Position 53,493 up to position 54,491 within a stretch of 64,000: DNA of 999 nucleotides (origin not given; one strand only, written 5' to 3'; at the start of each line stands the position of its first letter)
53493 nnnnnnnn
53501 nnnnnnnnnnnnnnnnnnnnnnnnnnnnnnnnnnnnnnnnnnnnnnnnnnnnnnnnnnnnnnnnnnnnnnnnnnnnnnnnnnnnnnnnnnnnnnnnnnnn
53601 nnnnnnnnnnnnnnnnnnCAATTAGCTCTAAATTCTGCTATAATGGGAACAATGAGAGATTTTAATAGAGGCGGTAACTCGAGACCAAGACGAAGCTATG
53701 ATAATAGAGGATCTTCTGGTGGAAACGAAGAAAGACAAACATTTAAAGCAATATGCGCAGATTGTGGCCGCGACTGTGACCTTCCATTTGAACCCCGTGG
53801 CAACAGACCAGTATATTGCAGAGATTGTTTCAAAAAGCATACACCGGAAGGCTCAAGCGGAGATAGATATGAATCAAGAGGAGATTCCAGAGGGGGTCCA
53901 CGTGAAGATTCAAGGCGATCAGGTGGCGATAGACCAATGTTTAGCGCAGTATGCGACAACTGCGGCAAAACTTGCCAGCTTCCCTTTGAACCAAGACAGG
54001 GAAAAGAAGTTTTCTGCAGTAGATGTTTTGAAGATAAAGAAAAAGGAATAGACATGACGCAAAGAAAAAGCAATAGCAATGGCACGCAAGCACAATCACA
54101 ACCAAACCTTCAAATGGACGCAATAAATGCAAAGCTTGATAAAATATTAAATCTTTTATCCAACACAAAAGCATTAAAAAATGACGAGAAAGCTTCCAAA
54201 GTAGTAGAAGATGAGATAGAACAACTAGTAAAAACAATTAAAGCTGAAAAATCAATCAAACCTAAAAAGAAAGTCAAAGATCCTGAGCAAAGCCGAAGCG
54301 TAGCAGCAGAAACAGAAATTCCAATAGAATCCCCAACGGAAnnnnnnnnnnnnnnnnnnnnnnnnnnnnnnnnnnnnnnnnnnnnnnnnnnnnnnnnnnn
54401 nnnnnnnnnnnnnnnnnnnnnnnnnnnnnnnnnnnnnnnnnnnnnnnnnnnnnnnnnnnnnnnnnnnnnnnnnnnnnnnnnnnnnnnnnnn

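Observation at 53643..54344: Low-complexity RGG/Ser-Arg protein with a duplicated CxxC…CxxC zinc ribbon, in a GC-rich compositional island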

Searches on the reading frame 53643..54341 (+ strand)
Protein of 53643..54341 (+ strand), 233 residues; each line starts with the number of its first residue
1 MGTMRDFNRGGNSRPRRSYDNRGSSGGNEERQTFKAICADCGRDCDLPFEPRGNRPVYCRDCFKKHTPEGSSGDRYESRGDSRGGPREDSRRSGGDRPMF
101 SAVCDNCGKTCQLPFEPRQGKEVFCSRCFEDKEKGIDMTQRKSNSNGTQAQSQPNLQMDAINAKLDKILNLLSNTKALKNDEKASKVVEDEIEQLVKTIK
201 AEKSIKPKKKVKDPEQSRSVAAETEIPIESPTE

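Call 4: search_protein_families(library=pfam, proteins=[window:53643-54341:+], max_evalue=1)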
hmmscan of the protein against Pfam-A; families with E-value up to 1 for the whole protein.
window:53643-54341:+ (233 aa): 5 families
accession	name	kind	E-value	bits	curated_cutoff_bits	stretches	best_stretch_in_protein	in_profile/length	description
PF23477.1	zf_Tbcl_2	-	3e-31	107.2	27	2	31-66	1-36/37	Probable treble clef zinc finger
PF04879.21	Molybdop_Fe4S4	-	0.00057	20.2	22.7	2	32-60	2-30/55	Molybdopterin oxidoreductase Fe4S4 domain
PF13314.11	DUF4083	-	0.2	12.1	25.4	1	156-172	38-54/57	Domain of unknown function (DUF4083)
PF21817.3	CapR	-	0.48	11.1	24.2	0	95-128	26-66/67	CapR homology domain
PF22586.1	ANCHR-like_BBOX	-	0.55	10.8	27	1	58-70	20-32/39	ANCHR-like B-box zinc-binding domain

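Call 5: search_protein_families(library=ncbifam, proteins=[window:53643-54341:+], max_evalue=1)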
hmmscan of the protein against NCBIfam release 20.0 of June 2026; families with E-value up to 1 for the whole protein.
window:53643-54341:+ (233 aa): 3 families
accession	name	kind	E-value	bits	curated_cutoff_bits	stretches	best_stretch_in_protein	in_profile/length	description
TIGR04272.1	cxxc_cxxc_Mbark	domain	3.1e-31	106.8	36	2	31-66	1-36/37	CxxC-x17-CxxC domain-containing protein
NF045893.1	ICE_Mbov_0398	domain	0.023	14.5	80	1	151-212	81-144/159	Mbov_0398 family ICE element protein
NF003507.0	PRK05170.2-5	equivalog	0.72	9.7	170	1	100-125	20-45/146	YcgN family cysteine cluster protein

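Call 9: find_homologous_proteins(query=window:53643-54341:+)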
Query window:53643-54341:+ (233 aa): 126 proteins with E <= 0.001 among 292 candidates; the best 120 are listed.
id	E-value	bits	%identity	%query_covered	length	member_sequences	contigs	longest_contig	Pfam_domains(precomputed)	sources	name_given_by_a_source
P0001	1.1e-151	521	100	100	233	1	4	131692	PF23477.2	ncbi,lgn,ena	-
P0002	7.5e-102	358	80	88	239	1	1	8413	PF23477.2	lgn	-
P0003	7.0e-83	296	69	87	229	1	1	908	PF23477.2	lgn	-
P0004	9.8e-80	286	58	99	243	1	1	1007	PF23477.2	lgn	-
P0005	1.0e-77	279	62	99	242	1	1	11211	PF23477.2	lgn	-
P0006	1.6e-74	269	70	85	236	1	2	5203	PF23477.2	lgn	-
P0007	4.6e-73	264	62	99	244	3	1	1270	PF23477.2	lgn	-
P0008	6.9e-73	263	60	97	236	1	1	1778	PF23477.2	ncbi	-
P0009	3.3e-68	248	57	98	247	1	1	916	PF23477.2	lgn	-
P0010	8.9e-49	184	52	80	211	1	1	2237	PF23477.2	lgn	-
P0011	6.0e-46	175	48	84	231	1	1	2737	PF23477.2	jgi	-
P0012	7.6e-46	175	54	81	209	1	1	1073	PF23477.2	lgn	-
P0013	2.2e-45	173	49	89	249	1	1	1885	PF23477.2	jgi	-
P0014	2.8e-43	166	49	82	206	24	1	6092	PF23477.2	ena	-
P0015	8.9e-42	162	50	85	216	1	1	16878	PF23477.2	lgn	-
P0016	5.5e-41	159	48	81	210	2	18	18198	PF23477.2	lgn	-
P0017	1.2e-40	158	47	82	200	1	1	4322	PF23477.2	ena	-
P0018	1.5e-40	157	47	87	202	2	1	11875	PF23477.2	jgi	jgi:CxxC-x17-CxxC domain-containing protein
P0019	2.3e-40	157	48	73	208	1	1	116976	PF23477.2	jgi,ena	-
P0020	1.4e-38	151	49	73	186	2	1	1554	PF23477.2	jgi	-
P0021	8.3e-38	149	49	70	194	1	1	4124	PF23477.2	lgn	-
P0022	1.0e-35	142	40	69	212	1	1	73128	PF23477.2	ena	-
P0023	3.1e-35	140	44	76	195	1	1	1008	PF23477.2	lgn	-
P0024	6.7e-35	139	48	69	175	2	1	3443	PF23477.2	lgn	-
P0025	1.6e-34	138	38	84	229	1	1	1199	PF23477.2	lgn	-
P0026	2.6e-34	137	40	89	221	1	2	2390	PF23477.2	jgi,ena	jgi:CxxC-x17-CxxC domain-containing protein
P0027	5.2e-34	136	39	82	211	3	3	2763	PF23477.2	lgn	-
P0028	4.9e-33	133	39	85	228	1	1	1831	PF23477.2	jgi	-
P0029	9.1e-33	132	40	82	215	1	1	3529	PF23477.2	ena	-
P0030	1.6e-32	131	38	81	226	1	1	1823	PF23477.2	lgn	-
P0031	2.6e-32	131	38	85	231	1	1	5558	PF23477.2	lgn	-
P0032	5.8e-32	129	40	81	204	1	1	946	PF23477.2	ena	-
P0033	1.1e-31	129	45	66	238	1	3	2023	PF23477.2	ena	-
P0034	3.4e-31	127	42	73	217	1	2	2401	PF23477.2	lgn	-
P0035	7.5e-31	126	38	79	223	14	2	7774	PF23477.2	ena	-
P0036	2.2e-30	124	43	73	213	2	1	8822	PF23477.2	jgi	jgi:CxxC-x17-CxxC domain-containing protein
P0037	2.7e-30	124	38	70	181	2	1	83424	PF23477.2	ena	-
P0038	4.0e-30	123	40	76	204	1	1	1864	PF23477.2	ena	-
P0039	5.5e-30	123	38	88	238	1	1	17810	PF23477.2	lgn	-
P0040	7.5e-30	123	38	87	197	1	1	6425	PF23477.2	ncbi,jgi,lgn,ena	-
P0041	8.3e-30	122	37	62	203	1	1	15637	PF23477.2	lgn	-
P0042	1.1e-29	122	48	70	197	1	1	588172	PF23477.2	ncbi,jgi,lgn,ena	-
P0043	1.2e-29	122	44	74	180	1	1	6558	PF23477.2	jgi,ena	-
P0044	2.3e-29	121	39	80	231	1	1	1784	PF23477.2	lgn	-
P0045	3.2e-29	120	40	85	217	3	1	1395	PF23477.2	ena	-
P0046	3.4e-29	120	42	66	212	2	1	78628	PF23477.2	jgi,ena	-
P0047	4.8e-29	120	37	87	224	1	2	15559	PF23477.2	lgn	-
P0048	5.6e-29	120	45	59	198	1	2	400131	PF23477.2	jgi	jgi:CxxC-x17-CxxC domain-containing protein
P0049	5.9e-29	120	38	73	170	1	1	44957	PF23477.2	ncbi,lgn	-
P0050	2.4e-28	118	42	70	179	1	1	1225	PF23477.2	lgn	-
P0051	7.1e-28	116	46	61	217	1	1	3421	PF23477.2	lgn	-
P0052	1.2e-27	115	47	59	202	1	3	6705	PF23477.2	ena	-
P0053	1.5e-27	115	38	77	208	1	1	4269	PF23477.2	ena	-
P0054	1.9e-27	115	37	72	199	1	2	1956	PF23477.2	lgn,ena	-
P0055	3.2e-27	114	46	59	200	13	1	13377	PF23477.2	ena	-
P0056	3.3e-27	114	42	88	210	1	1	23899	PF23477.2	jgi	jgi:CxxC-x17-CxxC domain-containing protein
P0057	4.9e-27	113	44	77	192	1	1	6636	PF23477.2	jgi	jgi:CxxC-x17-CxxC domain-containing protein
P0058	7.4e-27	113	40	69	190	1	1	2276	PF23477.2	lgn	-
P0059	1.4e-26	112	40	73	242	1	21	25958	PF23477.2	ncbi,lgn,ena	-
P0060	1.4e-26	112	39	76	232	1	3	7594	PF23477.2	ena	-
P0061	8.3e-26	109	36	85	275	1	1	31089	PF23477.2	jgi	jgi:CxxC-x17-CxxC domain-containing protein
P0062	8.6e-26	109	41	73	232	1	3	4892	PF23477.2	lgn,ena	-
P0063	1.0e-25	109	41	61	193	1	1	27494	PF23477.2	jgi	-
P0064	1.5e-25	108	40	64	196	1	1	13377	PF23477.2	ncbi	-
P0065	2.3e-25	108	38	82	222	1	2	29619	PF23477.2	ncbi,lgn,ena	-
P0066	7.0e-25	106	47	61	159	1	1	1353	PF23477.2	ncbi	-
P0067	1.3e-24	105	42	66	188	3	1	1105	PF23477.2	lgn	-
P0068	3.3e-24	104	44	64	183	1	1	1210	PF23477.2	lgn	-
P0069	4.3e-24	104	45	59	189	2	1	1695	PF23477.2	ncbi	-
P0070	4.6e-24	104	44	65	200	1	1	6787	PF23477.2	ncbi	-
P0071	8.4e-24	103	40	64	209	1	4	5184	PF23477.2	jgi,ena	-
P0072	5.9e-23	100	36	81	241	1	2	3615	PF23477.2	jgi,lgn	-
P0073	1.2e-21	96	35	90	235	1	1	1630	PF23477.2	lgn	-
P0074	3.6e-21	94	33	88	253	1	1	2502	PF23477.2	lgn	-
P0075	8.7e-21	93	36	87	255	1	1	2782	PF23477.2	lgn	-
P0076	1.3e-20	92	40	72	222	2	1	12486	PF23477.2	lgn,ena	-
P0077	3.3e-20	91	47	46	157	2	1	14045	PF23477.2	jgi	-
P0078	3.1e-19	88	36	80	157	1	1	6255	PF23477.2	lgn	-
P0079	1.1e-18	86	52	34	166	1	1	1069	PF23477.2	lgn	-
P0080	2.8e-18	85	47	32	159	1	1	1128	PF23477.2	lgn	-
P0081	5.5e-18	84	53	33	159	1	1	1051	PF23477.2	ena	-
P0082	1.3e-17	82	32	81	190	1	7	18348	PF23477.2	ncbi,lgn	-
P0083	7.0e-14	70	35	65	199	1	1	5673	PF23477.2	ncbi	-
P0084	3.4e-13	68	45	40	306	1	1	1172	PF23477.2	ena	-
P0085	5.0e-13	68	38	32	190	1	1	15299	PF23477.2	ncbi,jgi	-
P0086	1.6e-12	66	38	55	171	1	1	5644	PF23477.2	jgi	jgi:CxxC-x17-CxxC domain-containing protein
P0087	2.7e-12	65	42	29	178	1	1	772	PF23477.2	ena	-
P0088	1.8e-11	62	58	17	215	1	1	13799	PF23477.2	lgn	-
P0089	1.2e-10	60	31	42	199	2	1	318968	PF23477.2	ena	-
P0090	2.1e-10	59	33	59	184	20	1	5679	PF23477.2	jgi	-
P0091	2.1e-10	59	37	46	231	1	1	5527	PF23477.2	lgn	-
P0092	2.2e-10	59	43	32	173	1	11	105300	PF23477.2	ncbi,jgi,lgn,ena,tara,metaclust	tara:strand:+ start:8267 stop:8788 length:522 start_codon:yes stop_codon:yes gene_type:complete|meta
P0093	4.0e-10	58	35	70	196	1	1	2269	PF23477.2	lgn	-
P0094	7.0e-10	57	52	25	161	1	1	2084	PF13451.13,PF23477.2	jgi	-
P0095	1.3e-9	56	71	15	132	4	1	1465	PF13451.13,PF23477.2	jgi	-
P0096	1.4e-9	56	31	73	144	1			PF23477.2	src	-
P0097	1.6e-9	56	34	63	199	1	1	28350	PF23477.2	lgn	-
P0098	1.7e-9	56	47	34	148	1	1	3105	PF23477.2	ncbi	-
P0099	2.4e-9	55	39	38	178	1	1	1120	PF23477.2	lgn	-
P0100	2.7e-9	55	35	55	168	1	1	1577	PF23477.2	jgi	jgi:CxxC-x17-CxxC domain-containing protein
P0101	3.7e-9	55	53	21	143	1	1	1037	PF23477.2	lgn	-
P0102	3.8e-9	55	68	16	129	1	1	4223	PF13451.13,PF23477.2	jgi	jgi:CxxC-x17-CxxC domain-containing protein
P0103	7.1e-9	54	38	41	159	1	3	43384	PF23477.2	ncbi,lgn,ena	-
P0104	7.3e-9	54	36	63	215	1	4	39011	PF23477.2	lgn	-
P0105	1.8e-8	53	41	40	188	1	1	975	PF23477.2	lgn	-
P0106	2.4e-8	52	50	26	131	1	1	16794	PF23477.2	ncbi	-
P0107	3.0e-8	52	46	26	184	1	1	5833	PF23477.2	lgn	-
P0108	4.2e-8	51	41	35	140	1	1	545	PF23477.2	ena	-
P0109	6.2e-8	51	44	30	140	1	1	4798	PF23477.2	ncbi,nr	ncbi:MAG: hypothetical protein NUV56_02050 [Candidatus Uhrbacteria bacterium]|nr:hypothetical protei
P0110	2.1e-7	49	59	16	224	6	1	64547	PF23477.2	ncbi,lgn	-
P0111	2.4e-7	49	36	38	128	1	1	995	PF23477.2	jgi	jgi:CxxC-x17-CxxC domain-containing protein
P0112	3.2e-7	49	30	99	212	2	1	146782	PF23477.2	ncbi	-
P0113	8.2e-7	47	59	16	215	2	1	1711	PF23477.2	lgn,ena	-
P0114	8.7e-7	47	52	25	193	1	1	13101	PF23477.2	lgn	-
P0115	1.7e-6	46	49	24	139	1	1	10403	PF13451.13,PF23477.2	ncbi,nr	ncbi:MAG: zinc-ribbon domain containing protein [Candidatus Eremiobacteraeota bacterium]|nr:zinc-rib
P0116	2.1e-6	46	45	27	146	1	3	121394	PF23477.2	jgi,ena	-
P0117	2.4e-6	46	43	35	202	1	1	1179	PF23477.2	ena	-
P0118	3.8e-6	45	38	38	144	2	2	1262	PF23477.2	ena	-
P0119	4.0e-6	45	32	74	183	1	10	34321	PF23477.2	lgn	-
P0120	4.9e-6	45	59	16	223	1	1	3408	PF23477.2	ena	-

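Call 12: find_encoding_contigs(protein=P0001, flank=6000, max_places=4)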
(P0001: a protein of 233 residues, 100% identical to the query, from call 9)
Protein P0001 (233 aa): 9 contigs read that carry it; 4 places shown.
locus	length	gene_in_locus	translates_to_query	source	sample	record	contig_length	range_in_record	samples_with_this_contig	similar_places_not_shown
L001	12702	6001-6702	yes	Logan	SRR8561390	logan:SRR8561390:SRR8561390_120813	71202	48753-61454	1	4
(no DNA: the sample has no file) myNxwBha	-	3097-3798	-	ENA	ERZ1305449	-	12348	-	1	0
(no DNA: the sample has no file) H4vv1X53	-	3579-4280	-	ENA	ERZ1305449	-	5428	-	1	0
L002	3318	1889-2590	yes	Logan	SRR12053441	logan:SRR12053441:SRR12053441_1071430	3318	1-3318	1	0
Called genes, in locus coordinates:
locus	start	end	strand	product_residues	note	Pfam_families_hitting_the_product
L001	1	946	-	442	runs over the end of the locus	PF00275:EPSP_synthase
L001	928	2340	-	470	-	PF01225:Mur_ligase, PF08245:Mur_ligase_M, PF02875:Mur_ligase_C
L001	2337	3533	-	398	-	PF08245:Mur_ligase_M, PF02875:Mur_ligase_C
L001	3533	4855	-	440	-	PF08245:Mur_ligase_M, PF02875:Mur_ligase_C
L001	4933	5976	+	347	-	PF21338:Top1B_N_bact, PF01028:Topoisom_I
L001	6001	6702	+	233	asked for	PF23477:zf_Tbcl_2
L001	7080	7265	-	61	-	-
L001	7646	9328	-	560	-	PF03717:PBP_dimer, PF00905:Transpeptidase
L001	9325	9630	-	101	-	-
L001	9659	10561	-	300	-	PF01795:Methyltransf_5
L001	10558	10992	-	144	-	PF02381:MraZ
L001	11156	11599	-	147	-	-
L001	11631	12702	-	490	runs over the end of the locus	PF13522:GATase_6, PF13537:GATase_7, PF00156:Pribosyltran (weak)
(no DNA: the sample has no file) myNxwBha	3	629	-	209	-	?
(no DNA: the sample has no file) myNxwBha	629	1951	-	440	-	PF08245:Mur_ligase_M, PF02875:Mur_ligase_C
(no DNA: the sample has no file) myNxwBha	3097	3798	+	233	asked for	PF23477:zf_Tbcl_2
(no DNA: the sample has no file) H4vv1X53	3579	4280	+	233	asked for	PF23477:zf_Tbcl_2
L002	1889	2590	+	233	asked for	PF23477:zf_Tbcl_2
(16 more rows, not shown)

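Call 17: find_related_loci(query=A2, collection=genome_contigs, flank=6000)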
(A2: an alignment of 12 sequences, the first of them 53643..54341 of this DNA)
Query A2 (233 aa) in genome_contigs; peptide patterns used: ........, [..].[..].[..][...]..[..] (x = any residue, [..] = any of these).
599 stretches matched a pattern (row limit reached: there are more); 517 encode a relative of the query (tblastn E <= 1e-3); the best 80 are kept; 80 distinct loci.
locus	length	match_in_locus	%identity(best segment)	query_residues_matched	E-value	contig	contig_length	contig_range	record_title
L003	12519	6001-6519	48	4-193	2e-45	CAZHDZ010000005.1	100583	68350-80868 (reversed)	MAG TPA_asm: uncultured Gammaproteobacteria bacterium isolate SRP286056_co1_222 genome assembly, contig: NODE_151_length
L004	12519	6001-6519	42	1-173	1e-36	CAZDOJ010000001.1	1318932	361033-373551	MAG TPA_asm: uncultured Gammaproteobacteria bacterium isolate SRP292972_co3_93 genome assembly, contig: NODE_1_length_13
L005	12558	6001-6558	37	3-221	4e-36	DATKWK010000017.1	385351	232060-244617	MAG TPA_asm: Candidatus Bathyarchaeia archaeon isolate SMAG_U14161 k141_4541970, whole genome shotgun sequence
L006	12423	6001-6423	48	11-173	2e-35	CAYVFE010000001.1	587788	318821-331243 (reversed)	MAG TPA_asm: uncultured Gammaproteobacteria bacterium isolate binchicken_co173_433 genome assembly, contig: NODE_6_lengt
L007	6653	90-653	40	3-193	7e-34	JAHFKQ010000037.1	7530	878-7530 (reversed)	MAG: Candidatus Collierbacteria bacterium isolate nzgw413 NODE_11869_length_7531_cov_2.759649, whole genome shotgun sequ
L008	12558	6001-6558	39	3-183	1e-33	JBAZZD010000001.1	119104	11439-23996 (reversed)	MAG: Candidatus Paceibacterota bacterium isolate SO_2017_GW1_98 NODE_1093_length_119104_cov_4.864612_OW334_2017, whole g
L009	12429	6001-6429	45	30-173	1e-33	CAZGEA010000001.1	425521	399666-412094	MAG TPA_asm: uncultured Gammaproteobacteria bacterium isolate SRP286056_co1_758 genome assembly, contig: NODE_3_length_4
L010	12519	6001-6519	41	4-173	3e-33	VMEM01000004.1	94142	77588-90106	MAG: Parcubacteria group bacterium LiPW_41 LiPW41_scaffold_214, whole genome shotgun sequence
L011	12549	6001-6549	40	3-190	3e-33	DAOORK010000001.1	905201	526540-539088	MAG TPA_asm: Candidatus Woesebacteria bacterium isolate AMR_MDS_2547 NODE_2_length_905201_cov_27.448945, whole genome sh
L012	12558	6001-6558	38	10-207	2e-33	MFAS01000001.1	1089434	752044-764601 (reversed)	MAG: Candidatus Collierbacteria bacterium RIFOXYD2_FULL_45_13 RIFOXYD2_FULL_OP11_Collierbacteria_45_13, whole genome sho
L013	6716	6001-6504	39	5-211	4e-33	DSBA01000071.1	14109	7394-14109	MAG TPA_asm: Candidatus Uhrbacteria bacterium isolate SpSt-1161 Ga0129302_1002189, whole genome shotgun sequence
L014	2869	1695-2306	35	1-219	1e-32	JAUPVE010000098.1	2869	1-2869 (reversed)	MAG: Patescibacteria group bacterium isolate erpe_2018_sw_27hr_WHONDRS-SW48-000094_A_bin.34 scaffold_10017, whole genome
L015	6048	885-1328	40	1-173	2e-32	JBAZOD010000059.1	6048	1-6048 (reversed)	MAG: Patescibacteria group bacterium isolate SO_2017_LW4_86 scaffold_17092_c1_LW137-91_2017, whole genome shotgun sequen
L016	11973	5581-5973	44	35-173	2e-31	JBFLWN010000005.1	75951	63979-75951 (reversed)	MAG: Patescibacteria group bacterium isolate MAG033 MAG033_5, whole genome shotgun sequence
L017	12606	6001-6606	36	3-192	1e-30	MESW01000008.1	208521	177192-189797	MAG: candidate division CPR3 bacterium GWF2_35_18 gwf2_scaffold_50, whole genome shotgun sequence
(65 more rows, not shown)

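Call 23: search_protein_families(library=pfam, alignment_id=A3, max_evalue=0.00001)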
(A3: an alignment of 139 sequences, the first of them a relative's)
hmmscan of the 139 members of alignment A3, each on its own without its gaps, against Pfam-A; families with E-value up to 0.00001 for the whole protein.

A. member 1, L003:4766-5977:+ (404 aa): 5 families
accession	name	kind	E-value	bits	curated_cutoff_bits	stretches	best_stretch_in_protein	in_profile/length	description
PF01926.29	MMR_HSR1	-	7.1e-18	65.2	21.9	1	239-358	2-113/113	50S ribosome-binding GTPase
PF13167.11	GTP-bdg_N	-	2.4e-17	63.7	25.4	1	60-150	3-88/89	GTP-binding GTPase N-terminal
PF16360.10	GTP-bdg_M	-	1.1e-15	58.4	29.5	1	154-231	2-79/79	GTP-binding GTPase Middle Region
PF02421.24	FeoB_N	-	3.1e-09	37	27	1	238-395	2-155/156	Ferrous iron transport protein B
PF03193.22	RsgA_GTPase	-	9.2e-07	29.3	30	0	202-294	71-167/174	RsgA GTPase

B. families by the number of members that match (of 139 scanned): 123 families (the first 25 are shown)
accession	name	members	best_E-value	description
PF03193.22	RsgA_GTPase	7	3.3e-11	RsgA GTPase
PF00009.33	GTP_EFTU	5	4.9e-56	Elongation factor Tu GTP binding domain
PF00005.33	ABC_tran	5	2.4e-46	ABC transporter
PF10996.14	Beta-Casp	5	1e-36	Beta-Casp domain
PF01926.29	MMR_HSR1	5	1.6e-20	50S ribosome-binding GTPase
PF02421.24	FeoB_N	5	7.8e-16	Ferrous iron transport protein B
PF07521.17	RMMBL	5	1.1e-12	Zn-dependent metallo-hydrolase RNA specificity domain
PF00753.33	Lactamase_B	5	2.8e-12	Metallo-beta-lactamase superfamily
PF12706.13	Lactamase_B_2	5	1.4e-09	Beta-lactamase superfamily domain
PF01594.21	AI-2E_transport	4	2.3e-48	AI-2E family transporter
PF02463.25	SMC_N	4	4.4e-13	RecF/RecN/SMC N terminal domain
PF08245.18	Mur_ligase_M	3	3.3e-30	Mur ligase middle domain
PF13304.12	AAA_21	3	1.8e-17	AAA domain, putative AbiEii toxin, Type IV TA system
PF02875.26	Mur_ligase_C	3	3.7e-17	Mur ligase, glutamate ligase domain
PF13555.12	AAA_29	3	4e-10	P-loop containing region of AAA domain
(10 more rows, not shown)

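Call 24: search_solved_structures(query=A1, max_evalue=10, show_alignments=3)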
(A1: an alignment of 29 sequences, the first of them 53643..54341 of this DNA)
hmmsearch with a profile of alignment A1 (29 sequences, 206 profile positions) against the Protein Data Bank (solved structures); distinct sequences matched with E-value up to 10: 6.
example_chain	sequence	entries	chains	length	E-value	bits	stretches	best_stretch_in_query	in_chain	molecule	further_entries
4qbi_A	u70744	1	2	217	0.35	13.7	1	94-147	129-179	Adenylate kinase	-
4qbh_A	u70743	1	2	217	0.37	13.6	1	94-147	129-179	Adenylate kinase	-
1zin_A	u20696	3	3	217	0.39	13.5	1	94-136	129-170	ADENYLATE KINASE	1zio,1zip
1ctl_A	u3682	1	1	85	1.6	11.5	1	33-64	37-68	AVIAN CYSTEINE RICH PROTEIN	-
1b8t_A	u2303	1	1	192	2.7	10.8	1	33-63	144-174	PROTEIN (CRP1)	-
5g3y_A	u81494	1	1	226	5.8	9.7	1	94-131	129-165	ADENYLATE KINSE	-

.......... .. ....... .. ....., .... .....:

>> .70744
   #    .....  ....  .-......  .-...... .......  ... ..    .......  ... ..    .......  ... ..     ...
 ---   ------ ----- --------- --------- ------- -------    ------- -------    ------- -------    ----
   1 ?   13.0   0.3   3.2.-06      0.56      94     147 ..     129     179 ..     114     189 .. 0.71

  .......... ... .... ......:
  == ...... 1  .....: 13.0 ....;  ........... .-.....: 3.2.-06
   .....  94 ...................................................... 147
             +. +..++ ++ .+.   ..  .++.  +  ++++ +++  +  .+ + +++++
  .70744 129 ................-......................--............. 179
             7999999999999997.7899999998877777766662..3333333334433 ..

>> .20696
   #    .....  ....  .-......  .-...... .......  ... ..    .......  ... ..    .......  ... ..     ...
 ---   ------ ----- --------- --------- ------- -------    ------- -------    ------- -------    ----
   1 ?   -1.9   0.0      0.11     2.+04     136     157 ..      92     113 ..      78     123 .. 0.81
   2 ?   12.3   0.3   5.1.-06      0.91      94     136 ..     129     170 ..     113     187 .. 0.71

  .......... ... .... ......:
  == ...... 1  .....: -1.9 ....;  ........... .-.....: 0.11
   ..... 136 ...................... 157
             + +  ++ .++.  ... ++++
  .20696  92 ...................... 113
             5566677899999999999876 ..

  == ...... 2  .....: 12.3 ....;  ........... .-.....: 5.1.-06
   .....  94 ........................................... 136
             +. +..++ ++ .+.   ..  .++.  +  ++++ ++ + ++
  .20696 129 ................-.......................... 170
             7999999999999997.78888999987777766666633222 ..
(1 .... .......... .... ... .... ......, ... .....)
